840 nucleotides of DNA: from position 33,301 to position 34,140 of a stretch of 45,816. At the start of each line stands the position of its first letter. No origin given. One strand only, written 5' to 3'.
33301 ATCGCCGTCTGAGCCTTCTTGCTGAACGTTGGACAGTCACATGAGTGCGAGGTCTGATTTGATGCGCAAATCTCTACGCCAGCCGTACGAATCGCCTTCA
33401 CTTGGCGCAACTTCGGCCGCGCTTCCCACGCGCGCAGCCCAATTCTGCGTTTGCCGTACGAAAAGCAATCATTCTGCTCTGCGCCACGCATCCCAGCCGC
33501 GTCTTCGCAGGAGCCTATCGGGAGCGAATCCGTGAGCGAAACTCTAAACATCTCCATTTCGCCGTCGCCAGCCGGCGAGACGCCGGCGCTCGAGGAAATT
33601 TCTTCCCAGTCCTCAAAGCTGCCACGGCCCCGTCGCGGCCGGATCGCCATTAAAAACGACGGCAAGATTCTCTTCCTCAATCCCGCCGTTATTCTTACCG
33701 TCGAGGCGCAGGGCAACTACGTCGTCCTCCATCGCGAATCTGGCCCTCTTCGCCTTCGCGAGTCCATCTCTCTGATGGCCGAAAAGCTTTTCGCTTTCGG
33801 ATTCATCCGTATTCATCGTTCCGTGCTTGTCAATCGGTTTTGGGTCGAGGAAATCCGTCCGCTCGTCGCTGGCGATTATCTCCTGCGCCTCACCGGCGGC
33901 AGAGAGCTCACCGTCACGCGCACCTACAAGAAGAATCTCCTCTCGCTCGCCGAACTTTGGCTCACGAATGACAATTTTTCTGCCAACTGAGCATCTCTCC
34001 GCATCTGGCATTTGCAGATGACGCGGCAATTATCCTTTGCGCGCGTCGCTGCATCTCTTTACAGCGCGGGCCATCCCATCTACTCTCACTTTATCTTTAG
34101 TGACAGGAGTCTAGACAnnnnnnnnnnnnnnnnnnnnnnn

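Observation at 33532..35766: Receiver-less LytTR regulator plus two translationally coupled paralogous 8-TM proteins: candidate LytTR regulatory system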

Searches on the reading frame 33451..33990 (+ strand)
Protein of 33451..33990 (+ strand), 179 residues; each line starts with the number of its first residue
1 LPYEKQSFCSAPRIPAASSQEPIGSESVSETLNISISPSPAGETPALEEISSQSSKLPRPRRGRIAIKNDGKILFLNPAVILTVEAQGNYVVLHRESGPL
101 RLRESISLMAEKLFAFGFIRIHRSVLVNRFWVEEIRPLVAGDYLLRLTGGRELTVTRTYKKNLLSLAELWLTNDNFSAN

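Call 3: search_protein_families(library=pfam, proteins=[window:33451-33990:+], max_evalue=1)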
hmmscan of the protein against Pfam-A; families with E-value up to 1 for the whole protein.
window:33451-33990:+ (179 aa): 1 family
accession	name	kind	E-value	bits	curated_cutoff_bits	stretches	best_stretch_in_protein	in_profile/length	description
PF04397.21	LytTR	-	7.1e-17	61.9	22.6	1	72-165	2-95/98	LytTr DNA-binding domain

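Call 4: search_protein_families(library=ncbifam, proteins=[window:33451-33990:+], max_evalue=1)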
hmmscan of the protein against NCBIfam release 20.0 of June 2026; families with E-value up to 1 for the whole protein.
window:33451-33990:+ (179 aa): 2 families
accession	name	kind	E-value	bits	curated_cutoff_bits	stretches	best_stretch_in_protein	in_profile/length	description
NF010684.1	PRK14084.1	equivalog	2.4e-09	37.3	375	1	60-163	145-248/254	response regulator transcription factor LytR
NF008677.0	PRK11697.1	equivalog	0.0041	16.5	246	1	80-163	153-231/238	two-component system response regulator BtsR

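Call 19: find_homologous_proteins(query=window:33451-33987:+)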
Query window:33451-33987:+ (179 aa): 1116 proteins with E <= 0.001 among 1291 candidates; the best 120 are listed.
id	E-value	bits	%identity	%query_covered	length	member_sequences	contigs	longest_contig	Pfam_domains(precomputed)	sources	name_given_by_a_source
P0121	1.6e-89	316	98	85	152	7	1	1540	PF04397.22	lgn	-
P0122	1.0e-46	177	55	90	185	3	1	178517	PF04397.22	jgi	jgi:two-component system, LytTR family, response regulator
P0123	6.1e-45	171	70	65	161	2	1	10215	PF04397.22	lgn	-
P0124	3.3e-44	169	51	98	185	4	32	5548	PF04397.22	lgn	-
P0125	9.0e-44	167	50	96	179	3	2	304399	PF04397.22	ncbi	ncbi:MAG: LytR/AlgR family response regulator transcription factor [Candidatus Acidiferrales bacteri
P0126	3.2e-43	166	54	88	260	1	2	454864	PF04397.22,PF00072.31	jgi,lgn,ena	jgi:two-component system LytT family response regulator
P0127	3.3e-43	166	50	98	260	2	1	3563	PF04397.22,PF00072.31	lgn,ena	-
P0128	8.0e-43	164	71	63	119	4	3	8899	PF04397.22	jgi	jgi:two-component system LytT family response regulator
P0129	2.4e-42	163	57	79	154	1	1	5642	PF04397.22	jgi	jgi:DNA-binding LytR/AlgR family response regulator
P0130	2.6e-42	163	54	89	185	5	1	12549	PF04397.22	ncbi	ncbi:MAG: LytTR family DNA-binding domain-containing protein [Candidatus Acidiferrales bacterium]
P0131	3.8e-42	162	69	63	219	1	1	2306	PF04397.22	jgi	jgi:LytTr DNA-binding domain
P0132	4.0e-42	162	49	99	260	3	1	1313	PF04397.22,PF00072.31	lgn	-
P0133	5.3e-42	162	50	95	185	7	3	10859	PF04397.22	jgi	jgi:DNA-binding LytR/AlgR family response regulator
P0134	2.6e-41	159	67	63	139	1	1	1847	PF04397.22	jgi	jgi:two-component system LytT family response regulator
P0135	3.2e-41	159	54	92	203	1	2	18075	PF04397.22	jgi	jgi:DNA-binding LytR/AlgR family response regulator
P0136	3.6e-41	159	69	63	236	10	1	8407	PF04397.22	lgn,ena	-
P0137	4.1e-41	159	53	91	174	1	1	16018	PF04397.22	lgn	-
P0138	7.0e-41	158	69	65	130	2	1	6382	PF04397.22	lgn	-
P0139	9.0e-41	158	49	99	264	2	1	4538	PF04397.22,PF00072.31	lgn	-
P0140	1.1e-40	157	66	65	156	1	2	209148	PF04397.22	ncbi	ncbi:MAG: LytTR family DNA-binding domain-containing protein [Candidatus Acidiferrales bacterium]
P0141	1.2e-40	157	67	64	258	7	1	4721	PF04397.22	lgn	-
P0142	1.3e-40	157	52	89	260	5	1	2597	PF04397.22,PF00072.31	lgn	-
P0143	1.5e-40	157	49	87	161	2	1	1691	PF04397.22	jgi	jgi:DNA-binding LytR/AlgR family response regulator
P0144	3.1e-40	156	49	98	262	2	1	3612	PF04397.22,PF00072.31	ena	-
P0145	3.1e-40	156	52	87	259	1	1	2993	PF04397.22,PF00072.31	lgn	-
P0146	4.5e-40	155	61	69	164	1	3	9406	PF04397.22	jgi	jgi:DNA-binding LytR/AlgR family response regulator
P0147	5.7e-40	155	51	89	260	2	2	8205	PF04397.22,PF00072.31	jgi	jgi:two-component system, LytTR family, response regulator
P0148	5.8e-40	155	52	87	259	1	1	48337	PF04397.22,PF00072.31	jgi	jgi:two-component system LytT family response regulator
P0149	6.5e-40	155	67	63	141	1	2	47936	PF04397.22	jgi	jgi:two-component system, LytTR family, response regulator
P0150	1.1e-39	154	62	68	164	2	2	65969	PF04397.22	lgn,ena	-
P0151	1.7e-39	153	66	63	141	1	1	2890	PF04397.22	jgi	jgi:two-component system, LytTR family, response regulator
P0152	1.8e-39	153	49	96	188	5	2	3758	PF04397.22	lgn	-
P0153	1.8e-39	153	67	63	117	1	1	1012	PF04397.22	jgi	jgi:two-component system, LytTR family, response regulator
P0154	2.1e-39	153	50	89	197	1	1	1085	PF04397.22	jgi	-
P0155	2.3e-39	153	52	88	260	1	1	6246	PF04397.22,PF00072.31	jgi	jgi:two-component system, LytTR family, response regulator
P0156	2.4e-39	153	59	75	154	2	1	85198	PF04397.22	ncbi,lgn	-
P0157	3.2e-39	153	65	63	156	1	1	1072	PF04397.22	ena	-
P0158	3.8e-39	152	52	84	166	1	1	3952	PF04397.22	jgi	jgi:DNA-binding LytR/AlgR family response regulator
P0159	4.5e-39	152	50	89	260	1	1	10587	PF04397.22,PF00072.31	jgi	jgi:two-component system LytT family response regulator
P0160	4.7e-39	152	63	68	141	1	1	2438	PF04397.22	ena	-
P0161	5.0e-39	152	65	66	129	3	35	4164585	PF04397.22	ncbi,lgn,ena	ncbi:MAG: LytTR family DNA-binding domain-containing protein [Candidatus Acidiferrales bacterium]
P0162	5.2e-39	152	51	87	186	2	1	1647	PF04397.22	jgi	jgi:two-component system LytT family response regulator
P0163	5.7e-39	152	63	69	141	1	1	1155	PF04397.22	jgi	jgi:DNA-binding LytR/AlgR family response regulator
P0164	6.0e-39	152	64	65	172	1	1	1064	PF04397.22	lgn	-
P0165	6.2e-39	152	50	89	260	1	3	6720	PF04397.22,PF00072.31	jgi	jgi:two-component system, LytTR family, response regulator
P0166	8.1e-39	151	51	85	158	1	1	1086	PF04397.22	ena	-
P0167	8.3e-39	151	51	88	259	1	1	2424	PF04397.22,PF00072.31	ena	-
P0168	8.6e-39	151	54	86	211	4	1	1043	PF04397.22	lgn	-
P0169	1.3e-38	151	59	72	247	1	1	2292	PF04397.22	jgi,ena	-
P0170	1.4e-38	151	45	98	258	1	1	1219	PF04397.22,PF00072.31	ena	-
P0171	1.5e-38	150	51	87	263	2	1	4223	PF04397.22,PF00072.31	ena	-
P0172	1.6e-38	150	65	63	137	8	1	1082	PF04397.22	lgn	-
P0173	2.0e-38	150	51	89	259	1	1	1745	PF04397.22,PF00072.31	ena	-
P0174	2.3e-38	150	59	72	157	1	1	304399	PF04397.22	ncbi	ncbi:MAG: LytR/AlgR family response regulator transcription factor [Candidatus Acidiferrales bacteri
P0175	2.4e-38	150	63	66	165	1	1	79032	PF04397.22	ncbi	-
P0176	2.5e-38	150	64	63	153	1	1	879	PF04397.22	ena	-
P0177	2.6e-38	150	62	68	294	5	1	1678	PF04397.22,PF00072.31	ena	-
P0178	3.0e-38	149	53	86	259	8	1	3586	PF04397.22,PF00072.31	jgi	jgi:two-component system, LytTR family, response regulator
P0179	3.1e-38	149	64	64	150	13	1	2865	PF04397.22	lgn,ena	-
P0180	3.2e-38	149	53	87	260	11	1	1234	PF04397.22,PF00072.31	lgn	-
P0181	3.4e-38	149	51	87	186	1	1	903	PF04397.22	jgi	-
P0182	3.5e-38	149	56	76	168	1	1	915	PF04397.22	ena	-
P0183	4.6e-38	149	49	98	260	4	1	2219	PF04397.22,PF00072.31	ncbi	-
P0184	6.8e-38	148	63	68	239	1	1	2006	PF04397.22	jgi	jgi:hypothetical protein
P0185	7.6e-38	148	49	84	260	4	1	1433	PF04397.22,PF00072.31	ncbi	-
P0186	7.7e-38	148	63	68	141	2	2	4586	PF04397.22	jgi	jgi:two-component system, LytTR family, response regulator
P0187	8.3e-38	148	50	88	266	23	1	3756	PF04397.22,PF00072.31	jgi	-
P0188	8.6e-38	148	46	97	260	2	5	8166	PF04397.22,PF00072.31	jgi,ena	jgi:two-component system LytT family response regulator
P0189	9.5e-38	148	60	68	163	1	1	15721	PF04397.22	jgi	jgi:two-component system LytT family response regulator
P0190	1.1e-37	148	62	66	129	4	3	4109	PF04397.22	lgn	-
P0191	1.2e-37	147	56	74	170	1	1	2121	PF04397.22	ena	-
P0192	1.5e-37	147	50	88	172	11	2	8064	PF04397.22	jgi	jgi:DNA-binding LytR/AlgR family response regulator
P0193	1.6e-37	147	49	89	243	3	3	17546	PF04397.22,PF00072.31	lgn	-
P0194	1.6e-37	147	53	94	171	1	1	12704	PF04397.22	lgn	-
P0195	1.6e-37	147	62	69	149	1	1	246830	PF04397.22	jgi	jgi:two-component system, LytTR family, response regulator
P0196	1.8e-37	147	50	89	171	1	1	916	PF04397.22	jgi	jgi:two-component system LytT family response regulator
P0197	1.9e-37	147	49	88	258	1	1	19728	PF04397.22,PF00072.31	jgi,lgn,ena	-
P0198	1.9e-37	147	49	88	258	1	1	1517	PF04397.22,PF00072.31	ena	-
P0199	2.0e-37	147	48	89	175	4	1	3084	PF04397.22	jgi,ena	-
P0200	2.1e-37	147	49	88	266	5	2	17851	PF04397.22,PF00072.31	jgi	jgi:DNA-binding LytR/AlgR family response regulator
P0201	2.2e-37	147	44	97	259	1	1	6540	PF04397.22,PF00072.31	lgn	-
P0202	2.3e-37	147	56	78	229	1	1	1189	PF04397.22,PF00072.31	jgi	-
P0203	2.4e-37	146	62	65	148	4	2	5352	PF04397.22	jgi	jgi:DNA-binding LytR/AlgR family response regulator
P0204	3.3e-37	146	50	87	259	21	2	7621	PF04397.22,PF00072.31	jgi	jgi:two-component system, LytTR family, response regulator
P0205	3.7e-37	146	49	88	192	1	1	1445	PF04397.22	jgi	jgi:hypothetical protein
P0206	3.7e-37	146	61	69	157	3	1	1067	PF04397.22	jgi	jgi:DNA-binding LytR/AlgR family response regulator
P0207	3.9e-37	146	64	63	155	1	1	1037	PF04397.22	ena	-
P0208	4.1e-37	146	66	64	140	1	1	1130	PF04397.22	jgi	jgi:two-component system, LytTR family, response regulator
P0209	4.5e-37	146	49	84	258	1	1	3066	PF04397.22,PF00072.31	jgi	-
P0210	4.6e-37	146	61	63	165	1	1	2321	PF04397.22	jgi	jgi:DNA-binding LytR/AlgR family response regulator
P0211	4.7e-37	146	63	66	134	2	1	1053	PF04397.22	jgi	-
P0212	4.7e-37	146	63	64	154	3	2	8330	PF04397.22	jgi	jgi:two-component system, LytTR family, response regulator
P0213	4.7e-37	146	68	60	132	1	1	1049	PF04397.22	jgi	jgi:two-component system, LytTR family, response regulator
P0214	4.7e-37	146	62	67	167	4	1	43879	PF04397.22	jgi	jgi:DNA-binding LytR/AlgR family response regulator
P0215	4.8e-37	146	59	72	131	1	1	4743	PF04397.22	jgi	jgi:two-component system, LytTR family, response regulator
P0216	5.1e-37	145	61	69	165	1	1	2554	PF04397.22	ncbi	-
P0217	5.3e-37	145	48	89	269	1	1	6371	PF04397.22,PF00072.31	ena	-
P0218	6.6e-37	145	50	87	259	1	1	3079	PF04397.22,PF00072.31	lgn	-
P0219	7.2e-37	145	51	89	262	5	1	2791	PF04397.22,PF00072.31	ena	-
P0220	8.9e-37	145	44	98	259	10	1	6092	PF04397.22,PF00072.31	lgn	-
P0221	9.0e-37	145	62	63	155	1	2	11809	PF04397.22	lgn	-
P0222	9.4e-37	145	50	89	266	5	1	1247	PF04397.22,PF00072.31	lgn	-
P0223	9.5e-37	145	56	78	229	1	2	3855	PF04397.22,PF00072.31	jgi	jgi:DNA-binding LytR/AlgR family response regulator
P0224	9.5e-37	145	56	78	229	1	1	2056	PF04397.22,PF00072.31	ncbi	-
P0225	9.9e-37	145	55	84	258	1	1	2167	PF04397.22,PF00072.31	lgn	-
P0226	1.0e-36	144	50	88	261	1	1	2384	PF04397.22,PF00072.31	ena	-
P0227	1.1e-36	144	57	79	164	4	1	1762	PF04397.22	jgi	jgi:DNA-binding LytR/AlgR family response regulator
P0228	1.1e-36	144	50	86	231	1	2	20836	PF04397.22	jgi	jgi:DNA-binding LytR/AlgR family response regulator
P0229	1.2e-36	144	46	95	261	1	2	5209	PF04397.22,PF00072.31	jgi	jgi:two-component system, LytTR family, response regulator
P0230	1.3e-36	144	49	89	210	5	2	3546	PF04397.22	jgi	jgi:DNA-binding LytR/AlgR family response regulator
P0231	1.5e-36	144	48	88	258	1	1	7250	PF04397.22,PF00072.31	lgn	-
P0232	1.6e-36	144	58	75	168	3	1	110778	PF04397.22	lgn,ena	-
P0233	1.6e-36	144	62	66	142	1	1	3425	PF04397.22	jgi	jgi:DNA-binding LytR/AlgR family response regulator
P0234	1.7e-36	144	48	88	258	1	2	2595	PF04397.22,PF00072.31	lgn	-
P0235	1.8e-36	144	61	69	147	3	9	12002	PF04397.22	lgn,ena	-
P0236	1.8e-36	144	51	82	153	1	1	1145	PF04397.22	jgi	jgi:two-component system, LytTR family, response regulator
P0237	1.9e-36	144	50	83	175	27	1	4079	PF04397.22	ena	-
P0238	2.0e-36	144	47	87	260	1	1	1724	PF04397.22,PF00072.31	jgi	jgi:two-component system, LytTR family, response regulator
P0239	2.1e-36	143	60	66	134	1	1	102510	PF04397.22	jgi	jgi:DNA-binding LytR/AlgR family response regulator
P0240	2.2e-36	143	45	98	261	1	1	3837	PF04397.22,PF00072.31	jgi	jgi:two-component system LytT family response regulator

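Call 31: find_related_loci(query=A2, collection=metagenome_contigs, flank=5000)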
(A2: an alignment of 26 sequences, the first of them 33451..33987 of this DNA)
Query A2 (179 aa) in metagenome_contigs; peptide patterns used: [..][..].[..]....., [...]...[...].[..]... (x = any residue, [..] = any of these).
600 stretches matched a pattern (row limit reached: there are more); 571 encode a relative of the query (tblastn E <= 1e-3); the best 80 are kept; 80 distinct loci.
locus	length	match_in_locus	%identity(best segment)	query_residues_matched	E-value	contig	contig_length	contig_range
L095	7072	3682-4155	55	21-178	1e-50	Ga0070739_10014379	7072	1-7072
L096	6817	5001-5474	52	21-178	9e-48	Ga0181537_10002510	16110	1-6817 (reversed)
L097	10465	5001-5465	51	21-176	9e-47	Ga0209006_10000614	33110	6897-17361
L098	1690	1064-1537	54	21-178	6e-48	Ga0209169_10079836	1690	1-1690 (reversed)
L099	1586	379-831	53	21-171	7e-48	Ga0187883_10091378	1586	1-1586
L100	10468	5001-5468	51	21-176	2e-46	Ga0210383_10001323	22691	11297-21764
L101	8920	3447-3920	50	21-179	2e-46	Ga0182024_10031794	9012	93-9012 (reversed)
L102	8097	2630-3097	51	21-176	1e-46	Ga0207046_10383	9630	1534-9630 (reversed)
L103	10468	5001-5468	51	21-176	1e-46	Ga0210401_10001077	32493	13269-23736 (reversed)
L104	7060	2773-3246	50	21-179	2e-46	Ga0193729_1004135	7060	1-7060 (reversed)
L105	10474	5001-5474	53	21-178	4e-46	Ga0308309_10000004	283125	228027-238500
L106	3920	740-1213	50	21-179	2e-46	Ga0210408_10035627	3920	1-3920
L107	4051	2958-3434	48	21-179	8e-46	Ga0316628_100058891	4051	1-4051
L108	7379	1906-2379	49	21-179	5e-46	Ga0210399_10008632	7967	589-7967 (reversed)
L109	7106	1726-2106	59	45-179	9e-46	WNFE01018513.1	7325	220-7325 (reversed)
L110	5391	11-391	59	45-179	5e-46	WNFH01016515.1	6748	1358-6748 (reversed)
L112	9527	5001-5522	47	3-176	2e-45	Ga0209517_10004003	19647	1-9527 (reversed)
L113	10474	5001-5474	51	21-178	9e-46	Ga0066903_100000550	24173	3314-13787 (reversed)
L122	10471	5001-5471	50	21-177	4e-45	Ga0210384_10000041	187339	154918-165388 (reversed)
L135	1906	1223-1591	59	58-179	9e-45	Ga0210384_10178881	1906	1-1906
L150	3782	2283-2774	50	14-176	2e-43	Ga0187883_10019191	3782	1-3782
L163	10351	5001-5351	62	60-176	1e-42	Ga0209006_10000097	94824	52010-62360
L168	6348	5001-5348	59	64-179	3e-42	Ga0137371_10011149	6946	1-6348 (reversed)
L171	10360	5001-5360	61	57-176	3e-42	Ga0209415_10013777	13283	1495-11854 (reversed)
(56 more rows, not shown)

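Call 56: search_protein_families(library=pfam, proteins=[L168:5413-6225:+, L171:5520-8081:+, L168:3977-4936:+, L135:139-1176:+, L150:2950-3780:+, L163:1793-2098:+], max_evalue=0.1)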
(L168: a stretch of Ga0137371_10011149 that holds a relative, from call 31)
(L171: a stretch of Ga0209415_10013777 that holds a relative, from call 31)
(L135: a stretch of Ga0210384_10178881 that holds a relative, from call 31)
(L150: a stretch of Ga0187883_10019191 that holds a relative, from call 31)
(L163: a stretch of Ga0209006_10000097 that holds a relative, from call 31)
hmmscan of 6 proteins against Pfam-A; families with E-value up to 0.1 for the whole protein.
L168:5413-6225:+ (270 aa): 2 families
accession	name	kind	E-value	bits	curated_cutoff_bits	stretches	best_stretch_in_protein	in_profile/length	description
PF06764.17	DUF1223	-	2e-58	198.2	30.7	1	41-253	1-202/202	Protein of unknown function (DUF1223)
PF11551.14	Omp28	-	2e-06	28.2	34.9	1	113-268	10-167/171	Outer membrane protein Omp28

L171:5520-8081:+ (853 aa): 4 families
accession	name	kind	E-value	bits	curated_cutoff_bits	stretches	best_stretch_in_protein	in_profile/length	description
PF13646.12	HEAT_2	-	2.3e-11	44.3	27.7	1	684-768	3-83/88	HEAT repeats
PF02985.28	HEAT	-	0.0009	19.7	23.5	1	716-741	1-25/31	HEAT repeat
PF07332.16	Phage_holin_3_6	-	0.0022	18.5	28.4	1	30-89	40-96/116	Putative Actinobacterial Holin-X, holin superfamily III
PF09759.15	Atx10homo_assoc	-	0.02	15.3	28.9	0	714-745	27-58/99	Spinocerebellar ataxia type 10 protein domain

L168:3977-4936:+ (319 aa): 1 family
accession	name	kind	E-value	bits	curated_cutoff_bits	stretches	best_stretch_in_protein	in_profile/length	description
PF07681.17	DoxX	-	0.0062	17.6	23.6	1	192-274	2-82/85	DoxX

L135:139-1176:+ (345 aa): 0 families

L150:2950-3780:+ (277 aa): 0 families

L163:1793-2098:+ (101 aa): 3 families
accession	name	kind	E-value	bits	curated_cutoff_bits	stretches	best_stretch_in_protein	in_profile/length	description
PF20535.3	DUF6750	-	0.014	15.8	27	1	9-63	60-110/128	Family of unknown function (DUF6750)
PF19606.4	DUF6111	-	0.024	15.4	24.1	1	13-72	12-71/87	Family of unknown function (DUF6111)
PF04247.17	SirB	-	0.051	14.1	30.9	0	11-59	7-56/120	Invasion gene expression up-regulator, SirB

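Call 57: find_encoding_contigs(protein=P0161, flank=5000, max_places=2)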
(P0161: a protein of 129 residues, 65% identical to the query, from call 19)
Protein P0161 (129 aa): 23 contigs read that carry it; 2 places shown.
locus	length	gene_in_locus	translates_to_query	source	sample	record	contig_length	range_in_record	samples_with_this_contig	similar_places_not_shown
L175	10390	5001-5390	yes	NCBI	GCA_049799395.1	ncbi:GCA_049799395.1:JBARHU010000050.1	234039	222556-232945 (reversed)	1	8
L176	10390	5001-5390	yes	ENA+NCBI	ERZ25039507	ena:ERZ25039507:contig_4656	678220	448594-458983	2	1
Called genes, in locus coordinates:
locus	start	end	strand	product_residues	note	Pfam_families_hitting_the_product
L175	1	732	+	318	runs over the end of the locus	PF00850:Hist_deacetyl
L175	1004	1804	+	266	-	PF00142:Fer4_NifH (faint), PF01656:CbiA, PF02374:ArsA_ATPase (weak), PF06564:CBP_BcsQ, PF09140:MipZ (weak), PF10609:ParA (weak), PF13614:AAA_31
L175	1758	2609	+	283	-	PF02195:ParB_N, PF17762:HTH_ParB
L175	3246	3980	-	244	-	PF01022:HTH_5 (weak), PF12840:HTH_20 (faint)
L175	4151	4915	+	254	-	PF00194:Carb_anhydrase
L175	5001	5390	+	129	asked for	PF04397:LytTR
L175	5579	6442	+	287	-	PF02129:Peptidase_S15 (weak), PF12146:Hydrolase_4, PF20434:BD-FAE (weak), PF00561:Abhydrolase_1, PF07859:Abhydrolase_3, PF08538:DUF1749 (weak), PF12697:Abhydrolase_6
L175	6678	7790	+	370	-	PF00890:FAD_binding_2 (faint), PF01134:GIDA (faint), PF01266:DAO (faint), PF03486:HI0933_like (faint), PF07992:Pyr_redox_2, PF13738:Pyr_redox_3, PF13434:Lys_Orn_oxgnase, PF00070:Pyr_redox (weak), +1 more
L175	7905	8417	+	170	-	PF13183:Fer4_8 (faint), PF13534:Fer4_17 (faint), PF14697:Fer4_21 (faint), PF12797:Fer4_2 (faint), PF13237:Fer4_10, PF12838:Fer4_7, PF13187:Fer4_9, PF00037:Fer4, +2 more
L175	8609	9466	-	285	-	-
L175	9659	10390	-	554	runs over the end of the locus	PF02518:HATPase_c (weak), PF13589:HATPase_c_3 (weak)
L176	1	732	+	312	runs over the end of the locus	PF00850:Hist_deacetyl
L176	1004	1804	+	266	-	PF00142:Fer4_NifH (faint), PF01656:CbiA, PF02374:ArsA_ATPase (weak), PF06564:CBP_BcsQ, PF09140:MipZ (weak), PF10609:ParA (weak), PF13614:AAA_31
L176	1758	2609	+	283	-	PF02195:ParB_N, PF17762:HTH_ParB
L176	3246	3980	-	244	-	PF01022:HTH_5 (weak), PF12840:HTH_20 (faint)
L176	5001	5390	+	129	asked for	PF04397:LytTR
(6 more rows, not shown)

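Call 58: find_encoding_contigs(protein=P0125, flank=5000, max_places=2)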
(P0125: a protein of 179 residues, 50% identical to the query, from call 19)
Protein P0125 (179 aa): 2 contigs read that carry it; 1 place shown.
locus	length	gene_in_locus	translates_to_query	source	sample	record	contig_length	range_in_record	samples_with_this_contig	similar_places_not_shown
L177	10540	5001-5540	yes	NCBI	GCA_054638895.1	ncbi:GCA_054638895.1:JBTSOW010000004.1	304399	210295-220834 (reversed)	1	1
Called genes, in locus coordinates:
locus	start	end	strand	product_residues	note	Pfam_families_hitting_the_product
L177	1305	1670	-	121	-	-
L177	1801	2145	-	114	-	-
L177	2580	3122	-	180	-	PF12867:DinB_2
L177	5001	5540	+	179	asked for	PF04397:LytTR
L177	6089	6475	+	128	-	PF04909:Amidohydro_2 (faint)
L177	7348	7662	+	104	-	PF13683:rve_3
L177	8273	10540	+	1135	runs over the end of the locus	PF13620:CarboxypepD_reg, PF13715:CarbopepD_reg_2 (weak), PF25183:OMP_b-brl_4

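Call 59: find_encoding_contigs(protein=P0122, flank=5000, max_places=2)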
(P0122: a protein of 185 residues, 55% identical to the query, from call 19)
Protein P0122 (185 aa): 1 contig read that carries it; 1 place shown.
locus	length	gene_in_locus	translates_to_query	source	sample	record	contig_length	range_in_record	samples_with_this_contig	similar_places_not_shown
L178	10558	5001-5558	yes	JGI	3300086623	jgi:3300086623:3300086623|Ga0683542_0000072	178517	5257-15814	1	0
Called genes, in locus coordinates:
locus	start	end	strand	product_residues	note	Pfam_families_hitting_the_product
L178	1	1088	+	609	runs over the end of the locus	PF07992:Pyr_redox_2 (faint), PF00890:FAD_binding_2, PF01134:GIDA (faint), PF01266:DAO, PF01946:Thi4 (faint), PF03486:HI0933_like (weak), PF12831:FAD_oxidored, PF13450:NAD_binding_8 (weak)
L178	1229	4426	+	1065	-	PF14870:PSII_BNR (faint), PF02012:BNR (faint), PF13088:BNR_2 (faint), PF15902:Sortilin-Vps10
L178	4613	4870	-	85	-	-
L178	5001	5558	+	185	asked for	PF04397:LytTR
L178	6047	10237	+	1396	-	PF13620:CarboxypepD_reg, PF13715:CarbopepD_reg_2 (weak), PF17210:SdrD_B (weak), PF22904:NOMO1-like_2nd (faint), PF25183:OMP_b-brl_4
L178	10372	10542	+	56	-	-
